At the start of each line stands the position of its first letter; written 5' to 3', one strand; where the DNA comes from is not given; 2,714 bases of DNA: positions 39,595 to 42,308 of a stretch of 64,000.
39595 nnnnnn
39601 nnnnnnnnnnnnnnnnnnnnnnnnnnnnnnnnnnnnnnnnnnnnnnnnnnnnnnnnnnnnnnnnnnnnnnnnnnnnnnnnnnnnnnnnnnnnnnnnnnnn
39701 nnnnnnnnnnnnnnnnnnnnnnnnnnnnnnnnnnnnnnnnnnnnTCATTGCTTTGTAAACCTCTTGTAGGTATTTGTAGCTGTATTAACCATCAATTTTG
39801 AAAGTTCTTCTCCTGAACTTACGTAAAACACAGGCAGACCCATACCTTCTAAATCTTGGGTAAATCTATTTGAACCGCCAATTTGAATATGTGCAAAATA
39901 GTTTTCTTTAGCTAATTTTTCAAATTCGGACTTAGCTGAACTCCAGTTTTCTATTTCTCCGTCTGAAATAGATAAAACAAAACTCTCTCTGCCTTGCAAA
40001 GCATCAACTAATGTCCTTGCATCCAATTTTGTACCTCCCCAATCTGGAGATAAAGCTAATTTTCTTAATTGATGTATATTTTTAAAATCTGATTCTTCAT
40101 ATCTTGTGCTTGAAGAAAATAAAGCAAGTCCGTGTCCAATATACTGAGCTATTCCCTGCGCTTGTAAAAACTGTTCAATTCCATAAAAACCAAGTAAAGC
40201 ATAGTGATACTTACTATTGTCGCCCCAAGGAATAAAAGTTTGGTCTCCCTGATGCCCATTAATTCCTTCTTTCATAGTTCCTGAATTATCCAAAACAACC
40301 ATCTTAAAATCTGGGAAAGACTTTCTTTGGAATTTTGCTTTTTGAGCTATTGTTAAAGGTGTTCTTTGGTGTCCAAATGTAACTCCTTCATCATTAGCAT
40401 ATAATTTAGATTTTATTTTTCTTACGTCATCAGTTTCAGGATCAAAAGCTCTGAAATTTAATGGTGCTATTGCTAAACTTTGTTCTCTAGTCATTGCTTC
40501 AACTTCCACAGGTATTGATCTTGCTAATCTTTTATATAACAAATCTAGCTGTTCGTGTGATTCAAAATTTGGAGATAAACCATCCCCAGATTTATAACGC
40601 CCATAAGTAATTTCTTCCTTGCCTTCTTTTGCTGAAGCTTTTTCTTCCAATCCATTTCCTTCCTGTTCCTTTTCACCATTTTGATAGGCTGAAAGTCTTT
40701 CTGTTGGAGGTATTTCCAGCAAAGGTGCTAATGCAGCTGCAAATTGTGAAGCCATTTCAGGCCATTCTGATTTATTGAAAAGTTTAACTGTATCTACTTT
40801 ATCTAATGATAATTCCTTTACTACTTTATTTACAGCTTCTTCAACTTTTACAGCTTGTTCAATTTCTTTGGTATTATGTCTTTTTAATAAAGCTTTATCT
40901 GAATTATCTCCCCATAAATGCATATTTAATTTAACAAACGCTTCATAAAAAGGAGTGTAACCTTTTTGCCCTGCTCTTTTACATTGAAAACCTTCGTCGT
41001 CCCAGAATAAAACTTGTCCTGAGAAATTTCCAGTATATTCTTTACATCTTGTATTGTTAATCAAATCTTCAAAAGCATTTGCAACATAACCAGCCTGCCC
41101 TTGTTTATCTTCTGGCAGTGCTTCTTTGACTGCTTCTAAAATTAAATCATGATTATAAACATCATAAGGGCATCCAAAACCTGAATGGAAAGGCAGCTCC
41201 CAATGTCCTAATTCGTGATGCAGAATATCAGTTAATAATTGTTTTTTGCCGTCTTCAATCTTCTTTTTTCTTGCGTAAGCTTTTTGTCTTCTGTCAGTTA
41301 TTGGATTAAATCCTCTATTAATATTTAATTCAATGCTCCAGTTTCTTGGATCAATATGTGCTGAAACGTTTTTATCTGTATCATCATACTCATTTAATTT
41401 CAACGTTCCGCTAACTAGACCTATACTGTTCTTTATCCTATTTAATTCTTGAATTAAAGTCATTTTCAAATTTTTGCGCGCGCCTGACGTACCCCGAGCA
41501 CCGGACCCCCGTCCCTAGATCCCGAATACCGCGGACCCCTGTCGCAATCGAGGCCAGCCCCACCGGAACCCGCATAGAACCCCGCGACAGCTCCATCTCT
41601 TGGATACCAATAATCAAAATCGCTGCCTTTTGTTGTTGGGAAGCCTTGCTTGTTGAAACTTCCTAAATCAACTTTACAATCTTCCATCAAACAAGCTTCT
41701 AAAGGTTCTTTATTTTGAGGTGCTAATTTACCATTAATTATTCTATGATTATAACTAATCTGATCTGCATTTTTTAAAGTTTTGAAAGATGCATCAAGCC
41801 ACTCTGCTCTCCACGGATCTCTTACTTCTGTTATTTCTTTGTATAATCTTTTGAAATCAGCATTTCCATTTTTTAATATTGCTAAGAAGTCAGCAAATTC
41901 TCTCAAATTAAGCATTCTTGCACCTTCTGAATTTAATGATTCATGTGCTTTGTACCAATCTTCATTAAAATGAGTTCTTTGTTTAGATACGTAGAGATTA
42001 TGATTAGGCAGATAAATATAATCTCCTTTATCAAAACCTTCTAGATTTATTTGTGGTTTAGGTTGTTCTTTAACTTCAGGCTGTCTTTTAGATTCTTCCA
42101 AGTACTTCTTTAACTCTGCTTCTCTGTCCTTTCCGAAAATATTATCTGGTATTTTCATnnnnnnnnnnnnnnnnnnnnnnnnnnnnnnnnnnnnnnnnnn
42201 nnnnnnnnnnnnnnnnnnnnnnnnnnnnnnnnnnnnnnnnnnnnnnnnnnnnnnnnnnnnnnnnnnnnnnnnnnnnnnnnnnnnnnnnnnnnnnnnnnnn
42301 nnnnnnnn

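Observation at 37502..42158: Complete diversity-generating retroelement: one template repeat, two variable repeats, adenine-specific differences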

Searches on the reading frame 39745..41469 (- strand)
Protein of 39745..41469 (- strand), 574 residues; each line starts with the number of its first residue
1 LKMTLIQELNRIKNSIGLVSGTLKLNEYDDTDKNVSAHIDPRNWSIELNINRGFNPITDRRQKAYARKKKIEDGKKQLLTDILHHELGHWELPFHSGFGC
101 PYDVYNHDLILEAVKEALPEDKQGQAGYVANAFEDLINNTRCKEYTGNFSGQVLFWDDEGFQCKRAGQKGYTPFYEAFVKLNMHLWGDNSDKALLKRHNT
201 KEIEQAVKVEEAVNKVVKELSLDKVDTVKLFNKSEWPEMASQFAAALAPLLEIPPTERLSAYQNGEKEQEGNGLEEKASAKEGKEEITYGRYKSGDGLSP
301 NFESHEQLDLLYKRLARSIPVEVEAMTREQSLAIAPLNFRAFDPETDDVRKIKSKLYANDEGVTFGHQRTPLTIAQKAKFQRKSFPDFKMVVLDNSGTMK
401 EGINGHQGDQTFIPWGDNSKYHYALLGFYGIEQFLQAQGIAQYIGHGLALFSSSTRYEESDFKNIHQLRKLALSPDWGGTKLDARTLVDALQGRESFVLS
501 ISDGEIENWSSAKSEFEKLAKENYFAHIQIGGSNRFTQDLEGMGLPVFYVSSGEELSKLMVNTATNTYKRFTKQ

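Call 12: search_protein_families(library=pfam, proteins=[window:39745-41469:-], max_evalue=0.01)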
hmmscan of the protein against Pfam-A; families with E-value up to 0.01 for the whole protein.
window:39745-41469:- (574 aa): 0 families

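Call 26: search_solved_structures(query=window:39745-41469:-, max_evalue=1)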
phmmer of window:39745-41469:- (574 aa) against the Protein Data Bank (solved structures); distinct sequences matched with E-value up to 1: 0.

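Call 65: find_homologous_proteins(query=window:39745-41469:-, max_evalue=0.001)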
Query window:39745-41469:- (574 aa): 401 proteins with E <= 0.001 among 8000 candidates; the best 120 are listed.
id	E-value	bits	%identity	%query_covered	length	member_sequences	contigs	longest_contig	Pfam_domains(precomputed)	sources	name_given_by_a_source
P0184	0.0e+0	1311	100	100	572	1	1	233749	-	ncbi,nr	ncbi:MAG: hypothetical protein Q8R00_03170 [Candidatus Nanoarchaeia archaeon]|nr:hypothetical protei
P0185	0.0e+0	1084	82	100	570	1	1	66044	-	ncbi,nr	ncbi:MAG: hypothetical protein Q8R00_01505 [Candidatus Nanoarchaeia archaeon]|nr:hypothetical protei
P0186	4.7e-274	928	70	99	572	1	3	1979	-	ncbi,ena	-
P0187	1.4e-272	924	71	99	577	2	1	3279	-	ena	-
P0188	4.5e-268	909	70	100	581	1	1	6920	-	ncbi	-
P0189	8.1e-268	908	69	100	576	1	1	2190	-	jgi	-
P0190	2.9e-265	899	68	100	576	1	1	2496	-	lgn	-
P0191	3.5e-264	896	68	100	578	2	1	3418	-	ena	-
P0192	7.7e-264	895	68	100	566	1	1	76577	-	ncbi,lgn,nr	ncbi:hypothetical protein HYV89_00565 [Candidatus Woesearchaeota archaeon]|nr:hypothetical protein [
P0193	6.5e-262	888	67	100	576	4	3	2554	-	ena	-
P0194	7.7e-262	888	68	100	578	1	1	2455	-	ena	-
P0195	9.4e-262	888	67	100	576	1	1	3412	-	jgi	-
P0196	1.3e-261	887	68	99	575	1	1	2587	-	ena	-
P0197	2.0e-261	887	68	100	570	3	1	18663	-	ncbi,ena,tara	tara:strand:- start:5209 stop:6921 length:1713 start_codon:yes stop_codon:yes gene_type:complete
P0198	3.7e-261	886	67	100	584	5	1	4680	-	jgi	-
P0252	3.5e-227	774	63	99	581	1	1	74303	-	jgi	jgi:hypothetical protein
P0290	2.9e-220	751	59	99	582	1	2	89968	-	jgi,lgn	jgi:hypothetical protein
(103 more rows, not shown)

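Call 79: search_protein_families(library=ncbifam, proteins=[window:39745-41469:-], max_evalue=0.01)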
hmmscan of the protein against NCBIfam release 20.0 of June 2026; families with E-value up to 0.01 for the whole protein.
window:39745-41469:- (574 aa): 0 families

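Call 81: predict_structure(alignment_id=A7)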
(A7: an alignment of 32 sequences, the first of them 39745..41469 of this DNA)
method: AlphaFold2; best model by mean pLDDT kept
length: 574 residues; sequences in the alignment: 32
mean_pLDDT: 85.1   pTM: 0.80
mean pLDDT of the five models: 85.1, 83.9, 82.4, 80.4, 77.6
residues with pLDDT >= 90: 265; 70-90: 231; 50-70: 72; < 50: 6
segments of 3 or more residues with pLDDT < 50: 99-101
pLDDT, mean of each block of 10 residues (from residue 1): 82 77 84 86 83 93 97 94 86 52 82 97 95 92 89 96 91 98 95 96 94 96 79 91 98 93 66 77 90 92 91 91 71 64 76 64 73 66 82 77 86 92 94 89 86 76 88 76 70 87 79 87 91 89 92 90 89 68
secondary structure, 60 per line:
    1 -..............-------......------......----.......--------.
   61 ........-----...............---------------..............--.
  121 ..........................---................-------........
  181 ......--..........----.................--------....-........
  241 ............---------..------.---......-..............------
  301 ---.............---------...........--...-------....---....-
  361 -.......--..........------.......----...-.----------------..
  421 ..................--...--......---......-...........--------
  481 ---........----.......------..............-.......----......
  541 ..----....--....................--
elements in order: H2-15 E23-28 E35-40 E45-51 H60-68 H74-88 H104-117 H120-146 H150-165 H173-186 H189-198 H203-219 H228-231 H233-252 H274-279 H281-294 H304-316 E326-336 E339-341 H349-352 E356-359 E362-368 E371-380 E387-393 H420-438 E446-451 E455-460 H462-472 H484-491 E496-502 H509-522 E524-530 H535-542 E547-550 H553-572

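Call 84: search_protein_families(library=pfam, alignment_id=A7, max_evalue=1)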
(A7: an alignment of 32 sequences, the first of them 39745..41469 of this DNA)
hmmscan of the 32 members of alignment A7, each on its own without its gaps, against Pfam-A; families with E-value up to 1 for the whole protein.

A. member 1, window:39745-41469:- (574 aa): 0 families

B. families by the number of members that match (of 32 scanned): 10 families
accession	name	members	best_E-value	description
PF24531.2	ANC1_spectrin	1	0.019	Nuclear anchorage protein 1, spectrin repeat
PF10545.15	MADF_DNA_bdg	1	0.052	Alcohol dehydrogenase transcription factor Myb/SANT-like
PF06294.16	CH_2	1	0.085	CH-like domain in sperm protein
PF14398.11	ATPgrasp_YheCD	1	0.12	YheC/D like ATP-grasp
PF10607.14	CTLH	1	0.12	CTLH/CRA C-terminal to LisH motif domain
PF00031.27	Cystatin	1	0.18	Cystatin domain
PF19901.4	DUF6374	1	0.18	Family of unknown function (DUF6374)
PF18436.6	HECW1_helix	1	0.22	Helical box domain of E3 ubiquitin-protein ligase HECW1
PF12807.12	eIF3_p135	1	0.22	Translation initiation factor eIF3 subunit 135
PF25272.1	VERL_C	1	0.22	Vitelline envelope sperm lysin receptor, C-terminal domain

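Call 86: find_encoding_contigs(protein=P0252, flank=8000, max_places=2)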
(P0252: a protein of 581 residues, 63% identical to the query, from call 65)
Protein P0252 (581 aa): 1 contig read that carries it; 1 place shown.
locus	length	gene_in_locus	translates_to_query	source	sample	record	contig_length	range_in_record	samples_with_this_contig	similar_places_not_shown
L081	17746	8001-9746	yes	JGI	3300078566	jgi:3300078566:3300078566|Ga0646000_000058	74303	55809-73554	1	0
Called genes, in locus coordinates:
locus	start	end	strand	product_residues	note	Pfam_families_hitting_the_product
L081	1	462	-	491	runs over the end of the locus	PF07690:MFS_1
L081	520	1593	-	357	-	-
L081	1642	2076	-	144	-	-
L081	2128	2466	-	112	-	-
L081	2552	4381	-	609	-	PF00664:ABC_membrane, PF13175:AAA_15 (weak), PF00004:AAA (faint), PF00005:ABC_tran, PF02463:SMC_N (weak)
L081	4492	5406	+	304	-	PF03547:Mem_trans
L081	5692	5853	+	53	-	-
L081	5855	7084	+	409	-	PF07728:AAA_5, PF13401:AAA_22 (weak)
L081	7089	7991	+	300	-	-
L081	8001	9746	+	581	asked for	-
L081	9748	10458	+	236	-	-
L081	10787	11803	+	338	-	PF00078:RVT_1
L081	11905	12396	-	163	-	-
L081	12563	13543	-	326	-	PF08843:AbiEii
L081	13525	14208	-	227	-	-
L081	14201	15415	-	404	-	-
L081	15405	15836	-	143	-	-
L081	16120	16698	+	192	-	PF04079:SMC_ScpB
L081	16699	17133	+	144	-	-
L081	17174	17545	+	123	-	PF18477:PIN_9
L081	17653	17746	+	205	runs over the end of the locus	PF03876:SHS2_Rpb7-N, PF00575:S1 (weak)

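Call 87: find_encoding_contigs(protein=P0290, flank=8000, max_places=2)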
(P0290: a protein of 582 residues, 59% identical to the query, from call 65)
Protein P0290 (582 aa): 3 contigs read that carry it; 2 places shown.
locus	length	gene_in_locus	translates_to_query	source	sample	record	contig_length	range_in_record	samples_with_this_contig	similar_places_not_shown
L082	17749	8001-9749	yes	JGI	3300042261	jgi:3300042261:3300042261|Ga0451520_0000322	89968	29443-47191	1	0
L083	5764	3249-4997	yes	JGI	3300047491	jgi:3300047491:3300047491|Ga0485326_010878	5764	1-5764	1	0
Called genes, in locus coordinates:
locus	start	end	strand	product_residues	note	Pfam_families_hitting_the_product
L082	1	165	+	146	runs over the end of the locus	PF00583:Acetyltransf_1, PF13673:Acetyltransf_10 (weak), PF13508:Acetyltransf_7 (weak)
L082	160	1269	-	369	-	PF04542:Sigma70_r2 (weak), PF04545:Sigma70_r4 (faint)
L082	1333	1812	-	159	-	-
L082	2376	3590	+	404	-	PF00589:Phage_integrase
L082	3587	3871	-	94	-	-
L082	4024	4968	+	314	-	PF01047:MarR (faint), PF13404:HTH_AsnC-type, PF13412:HTH_24, PF04182:B-block_TFIIIC (faint), PF13404:HTH_AsnC-type (weak), PF13412:HTH_24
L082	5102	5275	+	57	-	-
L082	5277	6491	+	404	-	PF07728:AAA_5, PF13401:AAA_22 (weak)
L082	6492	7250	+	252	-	-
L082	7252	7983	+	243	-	-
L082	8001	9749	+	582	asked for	-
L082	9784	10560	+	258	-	-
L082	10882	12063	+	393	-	PF00078:RVT_1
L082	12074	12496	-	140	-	PF00383:dCMP_cyt_deam_1, PF14437:MafB19-deam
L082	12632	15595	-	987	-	PF12666:PrgI (faint), PF26593:TraC-like, PF01935:DUF87, PF19044:P-loop_TraG, PF12846:AAA_10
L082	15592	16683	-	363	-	PF01555:N6_N4_Mtase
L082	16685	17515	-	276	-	-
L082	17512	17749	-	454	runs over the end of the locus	-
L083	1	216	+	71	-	?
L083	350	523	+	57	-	-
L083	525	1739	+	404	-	PF07728:AAA_5, PF13401:AAA_22 (weak)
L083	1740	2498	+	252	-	-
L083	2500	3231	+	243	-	-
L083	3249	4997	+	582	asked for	-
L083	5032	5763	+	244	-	?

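Call 94: fold_search(model_id=the predicted structure, library=pdb)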
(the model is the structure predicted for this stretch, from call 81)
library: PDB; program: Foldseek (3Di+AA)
matches with E <= 10: 545; with E <= 0.001: 1
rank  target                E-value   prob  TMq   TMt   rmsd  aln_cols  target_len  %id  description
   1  9pd4_E                5.4e-04  1.00  0.24  0.38   5.1       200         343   16  NER dual incision complex - DuIM (released 2026-02-18)
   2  5of4_E                1.6e-03  1.00  0.25  0.66   4.1       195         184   15  The cryo-EM structure of human TFIIH (released 2017-09-13)
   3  9pd5_E                2.8e-03  1.00  0.24  0.35   4.4       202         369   16  NER dual incision complex - NoF (released 2026-02-18)
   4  6ro4_D                3.3e-03  1.00  0.23  0.43   5.0       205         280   16  Structure of the core TFIIH-XPA-DNA complex (released 2019-07-03)
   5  5ln3_W                3.4e-03  1.00  0.22  0.58   4.7       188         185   12  The human 26S Proteasome at 6.8 Ang. (released 2017-03-22)
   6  8byq_4                4.3e-03  1.00  0.24  0.36   5.0       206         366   16  RNA polymerase II pre-initiation complex with the proximal +1 nucleosome (PIC-Nuc10W) (released 2023-05-03)
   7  8ebu_E                4.5e-03  1.00  0.24  0.35   4.6       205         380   15  XPC release from Core7-XPA-DNA (Cy5) (released 2023-04-19)
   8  8ce6                  5.5e-03  1.00  0.24  0.61   4.1       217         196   14  Crystal structure of human Cd11b I domain in P212121 space group (released 2023-03-22)
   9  7nvr_6                6.9e-03  1.00  0.23  0.36   8.5       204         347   13  Human Mediator with RNA Polymerase II Pre-initiation complex (released 2021-05-05)
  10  9qhd_G                6.9e-03  1.00  0.24  0.45   9.9       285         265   14  NorQD complex state 1 from Jhaorihella thermophila (released 2026-03-25)
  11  6gvw_D                7.3e-03  1.00  0.23  0.48   5.9       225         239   11  Crystal structure of the BRCA1-A complex (released 2019-07-10)
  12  9qhg_G                8.0e-03  1.00  0.24  0.50   9.0       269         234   12  NorQD complex state 4 from Jhaorihella thermophila (released 2026-03-25)
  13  8ebs_E                8.4e-03  1.00  0.24  0.37   4.2       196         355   16  Initial DNA-lesion (Cy5) binding by XPC and TFIIH (released 2023-04-19)
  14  9qhe_G                8.4e-03  1.00  0.25  0.51  10.4       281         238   10  NorQD complex state 2 from Jhaorihella thermophila (released 2026-03-25)
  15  7egb_2                8.8e-03  1.00  0.23  0.38   4.6       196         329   14  TFIID-based holo PIC on SCP promoter (released 2021-05-05)
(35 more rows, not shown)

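Call 100: find_encoding_contigs(protein=P0185, flank=8000, max_places=1)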
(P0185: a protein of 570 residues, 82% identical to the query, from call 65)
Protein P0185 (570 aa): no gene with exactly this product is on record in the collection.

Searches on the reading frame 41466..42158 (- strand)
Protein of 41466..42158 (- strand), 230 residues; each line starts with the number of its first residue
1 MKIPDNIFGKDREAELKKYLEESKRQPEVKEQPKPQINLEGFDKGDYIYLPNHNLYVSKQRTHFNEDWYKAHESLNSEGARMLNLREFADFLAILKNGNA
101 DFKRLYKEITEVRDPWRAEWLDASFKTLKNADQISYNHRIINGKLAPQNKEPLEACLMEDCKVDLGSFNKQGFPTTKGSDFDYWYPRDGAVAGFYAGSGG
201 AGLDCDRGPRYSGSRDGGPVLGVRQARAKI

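Call 12: search_protein_families(library=pfam, proteins=[window:41466-42158:-], max_evalue=0.01)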
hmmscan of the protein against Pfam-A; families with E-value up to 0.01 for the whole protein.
window:41466-42158:- (230 aa): 0 families

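Call 25: search_solved_structures(query=window:41466-42158:-, max_evalue=1, show_alignments=2)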
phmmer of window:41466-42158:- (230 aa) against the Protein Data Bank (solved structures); distinct sequences matched with E-value up to 1: 0.

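Call 62: find_homologous_proteins(query=window:41466-42158:-, max_evalue=0.001)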
Query window:41466-42158:- (230 aa): 63 proteins with E <= 0.001 among 198 candidates.
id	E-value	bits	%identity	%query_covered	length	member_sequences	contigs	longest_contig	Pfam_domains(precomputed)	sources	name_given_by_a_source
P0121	1.9e-156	537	100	100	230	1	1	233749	-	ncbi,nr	ncbi:MAG: hypothetical protein Q8R00_03175 [Candidatus Nanoarchaeia archaeon]|nr:hypothetical protei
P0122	2.5e-82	294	62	97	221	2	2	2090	-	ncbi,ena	-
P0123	1.8e-80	288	59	97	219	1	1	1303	-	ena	-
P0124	7.0e-79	283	57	97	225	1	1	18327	-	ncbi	-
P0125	1.4e-77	278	56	97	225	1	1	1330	-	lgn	-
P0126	8.7e-74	266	57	97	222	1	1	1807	-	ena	-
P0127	3.3e-73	264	61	86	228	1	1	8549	-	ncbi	-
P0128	2.0e-70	255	56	100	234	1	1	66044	-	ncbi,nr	ncbi:MAG: hypothetical protein Q8R00_01510 [Candidatus Nanoarchaeia archaeon]|nr:hypothetical protei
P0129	2.0e-68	248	55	91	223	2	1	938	-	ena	-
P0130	2.2e-68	248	54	90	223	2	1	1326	-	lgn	-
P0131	3.5e-64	235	51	96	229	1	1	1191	-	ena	-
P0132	2.9e-62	228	55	86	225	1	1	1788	-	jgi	-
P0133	1.4e-61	226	51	100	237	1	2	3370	-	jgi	-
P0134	9.9e-53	197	47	100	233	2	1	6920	-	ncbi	-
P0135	3.1e-51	192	45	94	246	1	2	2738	-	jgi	-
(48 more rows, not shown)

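Call 71: predict_structure(alignment_id=A6)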
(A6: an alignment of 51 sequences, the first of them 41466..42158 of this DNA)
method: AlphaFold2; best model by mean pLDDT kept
length: 230 residues; sequences in the alignment: 51
mean_pLDDT: 90.5   pTM: 0.79
mean pLDDT of the five models: 90.5, 89.9, 89.5, 89.3, 88.2
residues with pLDDT >= 90: 173; 70-90: 33; 50-70: 24; < 50: 0
segments of 3 or more residues with pLDDT < 50: none
pLDDT, mean of each block of 10 residues (from residue 1): 83 92 74 57 86 96 94 96 98 96 95 86 97 97 97 98 96 97 97 93 94 68 92
secondary structure, 60 per line:
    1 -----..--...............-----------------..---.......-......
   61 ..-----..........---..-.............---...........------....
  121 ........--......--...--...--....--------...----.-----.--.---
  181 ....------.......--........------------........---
elements in order: H12-24 E47-50 E55-62 H68-77 H85-96 H100-110 E117-128 E131-136 E139-141 E144-146 E149-152 E161-163 E181-184 E191-197 E200-207 E220-227

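Call 79: search_protein_families(library=ncbifam, proteins=[window:41466-42158:-], max_evalue=0.01)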
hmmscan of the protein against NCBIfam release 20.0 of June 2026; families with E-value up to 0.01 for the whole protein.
window:41466-42158:- (230 aa): 0 families
